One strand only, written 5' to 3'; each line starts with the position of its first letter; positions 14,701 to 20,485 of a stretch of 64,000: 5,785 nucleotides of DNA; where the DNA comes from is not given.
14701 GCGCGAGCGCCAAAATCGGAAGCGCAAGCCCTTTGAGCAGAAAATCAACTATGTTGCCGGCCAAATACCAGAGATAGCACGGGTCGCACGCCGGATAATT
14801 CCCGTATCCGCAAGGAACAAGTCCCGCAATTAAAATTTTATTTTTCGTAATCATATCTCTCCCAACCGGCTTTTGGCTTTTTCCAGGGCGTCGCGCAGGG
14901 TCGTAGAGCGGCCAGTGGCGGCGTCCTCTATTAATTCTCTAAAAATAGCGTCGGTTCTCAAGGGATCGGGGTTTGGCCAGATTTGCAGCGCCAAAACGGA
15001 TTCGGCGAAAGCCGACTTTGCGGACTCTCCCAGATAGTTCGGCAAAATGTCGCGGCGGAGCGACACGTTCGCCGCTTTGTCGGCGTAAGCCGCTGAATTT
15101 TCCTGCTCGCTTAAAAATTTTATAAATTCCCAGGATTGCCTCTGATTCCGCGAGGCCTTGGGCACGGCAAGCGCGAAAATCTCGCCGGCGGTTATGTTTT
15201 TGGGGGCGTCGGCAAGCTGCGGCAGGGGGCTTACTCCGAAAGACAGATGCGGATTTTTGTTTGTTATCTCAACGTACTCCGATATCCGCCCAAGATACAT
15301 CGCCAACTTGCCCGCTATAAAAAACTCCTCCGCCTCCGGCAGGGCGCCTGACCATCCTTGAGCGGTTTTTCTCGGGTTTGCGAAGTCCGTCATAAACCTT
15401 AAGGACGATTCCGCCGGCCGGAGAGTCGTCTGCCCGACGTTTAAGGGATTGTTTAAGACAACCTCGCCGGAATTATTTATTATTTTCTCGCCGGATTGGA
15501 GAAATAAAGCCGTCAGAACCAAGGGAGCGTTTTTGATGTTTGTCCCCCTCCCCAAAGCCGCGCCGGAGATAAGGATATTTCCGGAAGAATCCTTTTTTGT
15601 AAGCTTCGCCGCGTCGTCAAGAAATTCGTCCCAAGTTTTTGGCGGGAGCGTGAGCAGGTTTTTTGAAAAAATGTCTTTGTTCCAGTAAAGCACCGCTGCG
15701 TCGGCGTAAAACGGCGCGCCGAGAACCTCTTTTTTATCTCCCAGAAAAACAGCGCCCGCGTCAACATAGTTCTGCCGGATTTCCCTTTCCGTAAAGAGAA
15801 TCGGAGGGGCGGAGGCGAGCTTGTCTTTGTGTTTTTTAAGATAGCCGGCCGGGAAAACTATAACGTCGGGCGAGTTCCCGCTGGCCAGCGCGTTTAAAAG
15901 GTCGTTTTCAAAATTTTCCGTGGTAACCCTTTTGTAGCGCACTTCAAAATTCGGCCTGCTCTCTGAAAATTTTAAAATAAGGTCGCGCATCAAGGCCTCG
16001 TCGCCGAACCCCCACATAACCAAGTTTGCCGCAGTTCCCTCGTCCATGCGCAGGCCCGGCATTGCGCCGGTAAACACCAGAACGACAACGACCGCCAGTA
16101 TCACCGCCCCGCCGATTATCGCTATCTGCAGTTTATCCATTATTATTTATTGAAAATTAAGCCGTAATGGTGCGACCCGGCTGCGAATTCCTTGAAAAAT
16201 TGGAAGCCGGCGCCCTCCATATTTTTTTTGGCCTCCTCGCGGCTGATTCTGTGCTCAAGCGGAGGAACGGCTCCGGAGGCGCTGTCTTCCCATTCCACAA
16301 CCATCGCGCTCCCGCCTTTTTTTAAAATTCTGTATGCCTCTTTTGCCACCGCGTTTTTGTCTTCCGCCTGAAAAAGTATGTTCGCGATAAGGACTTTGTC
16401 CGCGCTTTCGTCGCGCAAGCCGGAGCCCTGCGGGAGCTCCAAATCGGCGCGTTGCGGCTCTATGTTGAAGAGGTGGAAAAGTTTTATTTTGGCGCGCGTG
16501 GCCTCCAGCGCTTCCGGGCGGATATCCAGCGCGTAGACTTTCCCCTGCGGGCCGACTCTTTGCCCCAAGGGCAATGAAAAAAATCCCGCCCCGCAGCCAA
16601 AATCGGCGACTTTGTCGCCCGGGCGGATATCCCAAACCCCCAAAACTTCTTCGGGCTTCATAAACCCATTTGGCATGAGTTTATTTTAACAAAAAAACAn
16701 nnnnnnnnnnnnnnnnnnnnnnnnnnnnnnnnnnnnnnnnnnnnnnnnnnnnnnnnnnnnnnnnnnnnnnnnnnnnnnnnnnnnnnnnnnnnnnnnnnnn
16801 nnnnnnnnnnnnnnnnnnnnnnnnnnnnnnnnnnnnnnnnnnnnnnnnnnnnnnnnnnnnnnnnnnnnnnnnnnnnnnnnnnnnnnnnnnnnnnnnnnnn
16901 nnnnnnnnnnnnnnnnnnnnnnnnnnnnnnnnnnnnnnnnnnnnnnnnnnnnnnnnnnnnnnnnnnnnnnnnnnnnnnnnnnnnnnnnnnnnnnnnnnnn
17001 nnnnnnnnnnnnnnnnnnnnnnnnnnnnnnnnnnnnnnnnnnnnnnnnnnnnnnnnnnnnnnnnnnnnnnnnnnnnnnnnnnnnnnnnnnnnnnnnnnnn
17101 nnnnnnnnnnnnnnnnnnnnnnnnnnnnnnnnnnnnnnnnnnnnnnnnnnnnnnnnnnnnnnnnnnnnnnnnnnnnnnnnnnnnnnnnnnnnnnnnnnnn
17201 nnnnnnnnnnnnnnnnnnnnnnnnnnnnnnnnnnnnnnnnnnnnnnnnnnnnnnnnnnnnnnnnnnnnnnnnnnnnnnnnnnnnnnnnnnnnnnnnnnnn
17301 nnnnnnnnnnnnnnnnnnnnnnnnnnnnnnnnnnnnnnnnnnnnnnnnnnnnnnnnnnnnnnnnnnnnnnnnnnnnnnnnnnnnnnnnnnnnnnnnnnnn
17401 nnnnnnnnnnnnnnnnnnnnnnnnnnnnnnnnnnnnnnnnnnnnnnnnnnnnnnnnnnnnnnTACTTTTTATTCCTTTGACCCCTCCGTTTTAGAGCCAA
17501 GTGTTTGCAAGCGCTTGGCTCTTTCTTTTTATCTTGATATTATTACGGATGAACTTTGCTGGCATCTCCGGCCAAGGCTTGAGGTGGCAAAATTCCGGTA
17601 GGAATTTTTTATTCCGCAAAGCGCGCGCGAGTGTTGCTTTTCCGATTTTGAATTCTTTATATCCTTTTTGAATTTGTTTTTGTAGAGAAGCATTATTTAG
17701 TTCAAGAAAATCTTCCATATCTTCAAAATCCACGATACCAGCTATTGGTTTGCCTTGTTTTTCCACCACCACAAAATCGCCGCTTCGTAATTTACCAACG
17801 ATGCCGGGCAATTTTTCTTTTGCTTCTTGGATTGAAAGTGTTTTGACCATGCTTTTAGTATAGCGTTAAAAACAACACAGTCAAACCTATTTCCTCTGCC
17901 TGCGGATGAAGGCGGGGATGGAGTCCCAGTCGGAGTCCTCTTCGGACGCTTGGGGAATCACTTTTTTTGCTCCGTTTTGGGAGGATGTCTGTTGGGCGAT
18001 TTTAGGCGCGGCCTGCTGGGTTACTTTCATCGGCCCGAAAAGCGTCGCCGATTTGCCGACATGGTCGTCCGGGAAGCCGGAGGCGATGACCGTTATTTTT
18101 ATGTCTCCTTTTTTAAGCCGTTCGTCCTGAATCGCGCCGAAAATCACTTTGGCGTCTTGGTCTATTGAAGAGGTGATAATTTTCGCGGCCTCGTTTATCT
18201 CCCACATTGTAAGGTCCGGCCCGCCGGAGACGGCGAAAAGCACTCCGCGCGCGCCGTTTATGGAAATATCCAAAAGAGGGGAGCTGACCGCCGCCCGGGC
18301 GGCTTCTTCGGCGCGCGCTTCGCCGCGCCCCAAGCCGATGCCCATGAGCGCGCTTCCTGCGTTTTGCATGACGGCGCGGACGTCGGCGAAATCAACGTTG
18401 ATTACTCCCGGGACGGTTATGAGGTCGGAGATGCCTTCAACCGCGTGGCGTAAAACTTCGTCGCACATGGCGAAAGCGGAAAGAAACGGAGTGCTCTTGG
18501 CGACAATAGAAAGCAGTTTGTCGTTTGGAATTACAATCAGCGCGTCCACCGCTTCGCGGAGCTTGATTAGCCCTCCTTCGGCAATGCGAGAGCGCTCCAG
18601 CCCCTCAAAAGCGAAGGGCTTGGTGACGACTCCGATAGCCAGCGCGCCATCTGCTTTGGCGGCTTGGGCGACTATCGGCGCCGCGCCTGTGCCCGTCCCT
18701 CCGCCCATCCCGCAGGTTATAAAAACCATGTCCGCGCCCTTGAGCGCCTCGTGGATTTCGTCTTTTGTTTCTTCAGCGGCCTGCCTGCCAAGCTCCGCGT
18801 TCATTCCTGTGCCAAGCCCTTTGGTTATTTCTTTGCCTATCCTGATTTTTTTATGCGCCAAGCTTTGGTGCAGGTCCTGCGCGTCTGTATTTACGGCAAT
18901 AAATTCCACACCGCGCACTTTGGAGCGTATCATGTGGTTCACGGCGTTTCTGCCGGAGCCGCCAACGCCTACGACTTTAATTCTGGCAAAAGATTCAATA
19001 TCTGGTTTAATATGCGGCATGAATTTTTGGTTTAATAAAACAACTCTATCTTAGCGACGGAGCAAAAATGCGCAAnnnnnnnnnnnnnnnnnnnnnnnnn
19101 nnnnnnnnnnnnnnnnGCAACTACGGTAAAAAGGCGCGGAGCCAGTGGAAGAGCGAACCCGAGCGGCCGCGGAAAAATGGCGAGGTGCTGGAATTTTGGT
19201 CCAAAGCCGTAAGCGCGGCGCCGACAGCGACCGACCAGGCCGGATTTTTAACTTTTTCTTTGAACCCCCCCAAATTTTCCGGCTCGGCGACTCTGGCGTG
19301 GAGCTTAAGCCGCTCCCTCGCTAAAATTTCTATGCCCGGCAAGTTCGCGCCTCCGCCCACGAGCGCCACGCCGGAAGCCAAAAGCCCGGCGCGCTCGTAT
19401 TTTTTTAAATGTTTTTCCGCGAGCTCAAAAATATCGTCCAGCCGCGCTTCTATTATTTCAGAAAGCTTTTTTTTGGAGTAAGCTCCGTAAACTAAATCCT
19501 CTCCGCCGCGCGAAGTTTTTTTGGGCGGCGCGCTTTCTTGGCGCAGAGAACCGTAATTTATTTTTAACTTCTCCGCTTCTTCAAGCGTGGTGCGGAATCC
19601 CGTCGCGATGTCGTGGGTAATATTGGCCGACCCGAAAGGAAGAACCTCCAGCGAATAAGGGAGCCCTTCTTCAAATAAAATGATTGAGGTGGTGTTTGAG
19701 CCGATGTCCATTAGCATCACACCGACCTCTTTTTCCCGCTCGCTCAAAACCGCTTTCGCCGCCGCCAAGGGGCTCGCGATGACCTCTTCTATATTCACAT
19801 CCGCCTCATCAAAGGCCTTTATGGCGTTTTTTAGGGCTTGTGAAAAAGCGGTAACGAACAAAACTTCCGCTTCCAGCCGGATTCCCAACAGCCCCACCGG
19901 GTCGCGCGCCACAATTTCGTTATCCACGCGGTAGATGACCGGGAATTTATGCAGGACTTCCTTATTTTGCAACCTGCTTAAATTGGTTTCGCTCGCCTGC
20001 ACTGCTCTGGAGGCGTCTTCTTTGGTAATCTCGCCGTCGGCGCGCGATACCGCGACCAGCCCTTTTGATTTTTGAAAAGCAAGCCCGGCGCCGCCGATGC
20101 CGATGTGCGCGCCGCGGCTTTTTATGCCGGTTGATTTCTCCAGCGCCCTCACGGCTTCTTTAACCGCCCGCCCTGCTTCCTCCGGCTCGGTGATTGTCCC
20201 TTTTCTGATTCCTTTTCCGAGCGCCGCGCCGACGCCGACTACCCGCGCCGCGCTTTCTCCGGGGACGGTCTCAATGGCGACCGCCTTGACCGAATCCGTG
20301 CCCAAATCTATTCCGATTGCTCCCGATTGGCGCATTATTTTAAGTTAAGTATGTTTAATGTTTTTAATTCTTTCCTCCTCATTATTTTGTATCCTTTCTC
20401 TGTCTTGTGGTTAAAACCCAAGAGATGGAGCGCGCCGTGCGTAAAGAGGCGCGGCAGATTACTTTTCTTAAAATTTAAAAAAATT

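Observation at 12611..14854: Tandem array of five divergent VirB2/T4SS-pilin-like two-TM paralogs, one fused to a zinc D,D-peptidase-like domain, abutting a four-tRNA cluster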

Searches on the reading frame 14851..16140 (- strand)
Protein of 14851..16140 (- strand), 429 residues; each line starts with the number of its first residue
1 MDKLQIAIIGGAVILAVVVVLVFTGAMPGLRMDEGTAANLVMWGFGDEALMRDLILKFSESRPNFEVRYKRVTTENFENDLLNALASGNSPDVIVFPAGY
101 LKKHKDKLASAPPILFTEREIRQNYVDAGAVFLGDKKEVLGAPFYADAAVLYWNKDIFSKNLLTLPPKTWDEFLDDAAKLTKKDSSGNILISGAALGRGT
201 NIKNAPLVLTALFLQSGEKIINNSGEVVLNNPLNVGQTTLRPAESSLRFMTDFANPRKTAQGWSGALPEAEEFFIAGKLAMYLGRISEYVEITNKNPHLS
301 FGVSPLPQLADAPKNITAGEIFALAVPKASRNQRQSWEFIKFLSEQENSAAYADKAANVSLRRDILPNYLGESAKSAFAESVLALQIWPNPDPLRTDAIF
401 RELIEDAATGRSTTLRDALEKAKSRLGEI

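Call 4: search_protein_families(library=pfam, proteins=[window:14851-16140:-], max_evalue=1)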
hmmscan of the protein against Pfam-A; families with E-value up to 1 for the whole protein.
window:14851-16140:- (429 aa): 2 families
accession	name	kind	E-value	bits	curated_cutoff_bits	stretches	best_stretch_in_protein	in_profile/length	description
PF01547.30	SBP_bac_1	-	7.5e-30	105.4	26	1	52-348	11-305/307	Bacterial extracellular solute-binding protein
PF13416.11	SBP_bac_8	-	3.3e-25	89.9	27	1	57-358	5-258/279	Bacterial extracellular solute-binding protein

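Call 79: search_protein_families(library=ncbifam, proteins=[window:14851-16140:-], max_evalue=0.01)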
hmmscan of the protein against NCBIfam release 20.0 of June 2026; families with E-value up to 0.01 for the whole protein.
window:14851-16140:- (429 aa): 5 families
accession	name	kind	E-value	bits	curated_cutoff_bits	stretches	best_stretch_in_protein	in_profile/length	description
TIGR03850.1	bind_CPR_0540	equivalog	1.7e-10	40.1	299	1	140-184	152-195/437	carbohydrate ABC transporter substrate-binding protein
NF008211.0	PRK10974.1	equivalog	4.1e-10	38.8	411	1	84-357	77-347/439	sn-glycerol-3-phosphate ABC transporter substrate-binding protein UgpB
NF053763.1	ABCarbgalBndGanS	equivalog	2.4e-07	29.9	700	1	38-187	39-183/420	galactooligosaccharide ABC transporter substrate-binding protein GanS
NF007011.0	PRK09474.1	equivalog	3.4e-07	29.4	291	0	39-186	32-171/396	maltose/maltodextrin ABC transporter substrate-binding protein MalE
TIGR03851.1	chitin_NgcE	equivalog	0.0024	16.9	399.65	0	135-184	148-197/450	N-acetylglucosamine/diacetylchitobiose ABC transporter substrate-binding protein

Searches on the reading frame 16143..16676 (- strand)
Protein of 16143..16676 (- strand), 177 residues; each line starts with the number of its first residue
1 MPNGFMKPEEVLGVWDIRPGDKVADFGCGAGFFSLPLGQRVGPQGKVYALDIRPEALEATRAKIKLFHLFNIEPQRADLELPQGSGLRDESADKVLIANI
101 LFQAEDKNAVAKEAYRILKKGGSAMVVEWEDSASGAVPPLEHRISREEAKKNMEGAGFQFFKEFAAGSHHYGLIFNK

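Call 4: search_protein_families(library=pfam, proteins=[window:16143-16676:-], max_evalue=1)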
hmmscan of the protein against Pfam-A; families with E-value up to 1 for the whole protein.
window:16143-16676:- (177 aa): 19 families
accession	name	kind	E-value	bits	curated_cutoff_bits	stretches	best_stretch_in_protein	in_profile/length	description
PF13847.12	Methyltransf_31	-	1.8e-17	63.8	27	1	18-130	2-113/145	Methyltransferase domain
PF13649.12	Methyltransf_25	-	3.6e-15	56.9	27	1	23-122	1-97/97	Methyltransferase domain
PF08241.18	Methyltransf_11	-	7.8e-15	55.7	21.2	1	25-125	2-94/95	Methyltransferase domain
PF01209.24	Ubie_methyltran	-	2.5e-12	47.1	20.1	1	17-129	45-154/233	ubiE/COQ5 methyltransferase family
PF08242.18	Methyltransf_12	-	7.6e-11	43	30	1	25-122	2-96/98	Methyltransferase domain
PF06325.19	PrmA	-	8.9e-08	32.4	22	1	17-125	159-257/296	Ribosomal protein L11 methyltransferase (PrmA)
PF05175.20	MTS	-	2.7e-07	30.8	23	1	20-129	32-141/170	Methyltransferase small domain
PF13489.12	Methyltransf_23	-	2.6e-06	27.7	27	1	18-133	21-123/164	Methyltransferase domain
PF02475.24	TRM5-TYW2_MTfase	-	1e-05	26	28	1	18-101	35-114/164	TRM5/TYW2 methyltransferase domain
PF01728.25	FtsJ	-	1.5e-05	25.4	24.1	1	4-75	5-78/181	FtsJ-like methyltransferase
PF05148.21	Methyltransf_8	-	0.00014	22.3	27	1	62-130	94-160/219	Hypothetical methyltransferase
PF01135.25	PCMT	-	0.003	17.8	20.3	1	16-77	70-131/210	Protein-L-isoaspartate(D-aspartate) O-methyltransferase (PCMT)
PF13679.12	Methyltransf_32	-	0.0036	17.7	27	1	21-76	27-84/143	Methyltransferase domain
PF12847.13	Methyltransf_18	-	0.009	16.5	27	1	17-98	12-89/151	Methyltransferase domain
PF01269.23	Fibrillarin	-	0.023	14.3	27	1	15-139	67-187/227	Fibrillarin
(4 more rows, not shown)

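Call 79: search_protein_families(library=ncbifam, proteins=[window:16143-16676:-], max_evalue=0.01)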
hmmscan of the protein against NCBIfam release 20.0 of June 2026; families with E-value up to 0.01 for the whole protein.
window:16143-16676:- (177 aa): 43 families (the best 25 are shown)
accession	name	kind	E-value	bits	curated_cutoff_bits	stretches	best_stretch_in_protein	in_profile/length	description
NF047649.1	MTase_UXPK_star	exception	4.2e-18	65.4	460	1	15-128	73-183/283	methyltransferase/UXPK-star double selenoprotein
NF008823.0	PRK11873.1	subfamily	5.5e-17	62.1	263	1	16-126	74-181/272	arsenite methyltransferase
NF041537.1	ArsM_AhpD_UU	exception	5.6e-16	58.3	510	1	16-127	73-181/345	arsenite methyltransferase/AhpD domain selenoprotein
NF041536.1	ArsM_DUF2284_UU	exception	2.8e-14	52.3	575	1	16-128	73-182/459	arsenite methyltransferase/DUF2284 domain selenoprotein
NF001243.0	PRK00216.1-4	equivalog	2.2e-12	46.8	235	1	10-128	38-153/237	demethylmenaquinone methyltransferase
TIGR02752.1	MenG_heptapren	equivalog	4.2e-11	42.8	419.85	1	10-128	36-151/231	demethylmenaquinone methyltransferase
NF001240.0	PRK00216.1-1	equivalog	6.2e-11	41.8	378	1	16-131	60-173/251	bifunctional demethylmenaquinone methyltransferase/2-methoxy-6-polyprenyl-1,4-benzoquinol methylase UbiE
NF045667.1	MTase_DVU1556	equivalog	8.6e-10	38.4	155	1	3-159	6-161/213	DVU_1556 family methyltransferase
NF001244.0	PRK00216.1-5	equivalog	9.8e-10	38.1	216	1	18-134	47-161/236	bifunctional demethylmenaquinone methyltransferase/2-methoxy-6-polyprenyl-1,4-benzoquinol methylase UbiE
NF040538.1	methyl_ArsM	equivalog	2.1e-09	37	500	1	17-67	59-109/356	arsinothricin biosynthesis methyltransferase ArsM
NF052510.1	methyltran_MpqE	exception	2.5e-09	36.9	335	1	17-131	44-156/234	methyl-plastoquinone biosynthesis methyltransferase MpqE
TIGR01934.1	MenG_MenH_UbiE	subfamily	1.1e-08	34.7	158.35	1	18-135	38-150/223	ubiquinone/menaquinone biosynthesis methyltransferase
TIGR02469.1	CbiT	equivalog_domain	3.8e-08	33.6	78.3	1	15-99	15-96/124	precorrin-6Y C5,15-methyltransferase (decarboxylating) subunit CbiT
TIGR00406.1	prmA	equivalog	1.1e-07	31.6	183.15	1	19-125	159-256/288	50S ribosomal protein L11 methyltransferase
NF053511.1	tRNA_U34_MnmM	equivalog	1.7e-07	30.9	135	1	17-66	15-64/183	tRNA 5-(aminomethyl)-2-thiouridylate-methyltransferase MnmM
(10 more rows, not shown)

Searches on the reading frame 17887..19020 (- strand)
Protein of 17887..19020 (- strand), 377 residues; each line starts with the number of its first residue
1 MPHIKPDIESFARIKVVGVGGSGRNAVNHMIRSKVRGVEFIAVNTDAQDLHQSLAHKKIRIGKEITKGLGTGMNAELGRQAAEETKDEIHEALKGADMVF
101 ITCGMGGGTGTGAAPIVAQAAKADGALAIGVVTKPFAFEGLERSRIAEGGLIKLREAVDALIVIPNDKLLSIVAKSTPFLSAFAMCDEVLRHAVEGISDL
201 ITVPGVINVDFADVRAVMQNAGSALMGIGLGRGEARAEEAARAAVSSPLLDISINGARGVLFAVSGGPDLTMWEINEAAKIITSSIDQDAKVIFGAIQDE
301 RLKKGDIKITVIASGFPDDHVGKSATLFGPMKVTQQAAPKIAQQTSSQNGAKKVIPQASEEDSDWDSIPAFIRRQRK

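Call 8: search_protein_families(library=pfam, proteins=[window:17887-19020:-], max_evalue=0.001)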
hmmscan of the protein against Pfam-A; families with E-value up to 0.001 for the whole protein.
window:17887-19020:- (377 aa): 2 families
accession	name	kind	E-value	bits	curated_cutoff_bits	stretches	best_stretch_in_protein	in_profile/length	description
PF00091.31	Tubulin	-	7.5e-48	163.8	33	1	13-173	1-189/190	Tubulin/FtsZ family, GTPase domain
PF12327.13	FtsZ_C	-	3e-31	108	27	1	222-316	1-94/95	FtsZ family, C-terminal domain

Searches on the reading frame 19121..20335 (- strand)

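Call 8: search_protein_families(library=pfam, proteins=[window:19121-20335:-], max_evalue=0.001)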
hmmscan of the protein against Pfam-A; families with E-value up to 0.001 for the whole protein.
window:19121-20335:- (404 aa): 4 families
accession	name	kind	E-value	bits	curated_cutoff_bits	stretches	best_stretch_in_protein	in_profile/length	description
PF14450.12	FtsA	-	9e-30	104.1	31.8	1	208-372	2-127/127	Cell division protein FtsA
PF02491.25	SHS2_FTSA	-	1.5e-15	57.7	25.4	1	82-162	1-79/79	SHS2 domain inserted in FTSA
PF11104.14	PilM_2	-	6.3e-12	45.5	27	1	157-260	127-236/340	Type IV pilus assembly protein PilM;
PF06723.19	MreB_Mbl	-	1.3e-09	37.8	27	1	168-351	112-305/327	MreB/Mbl protein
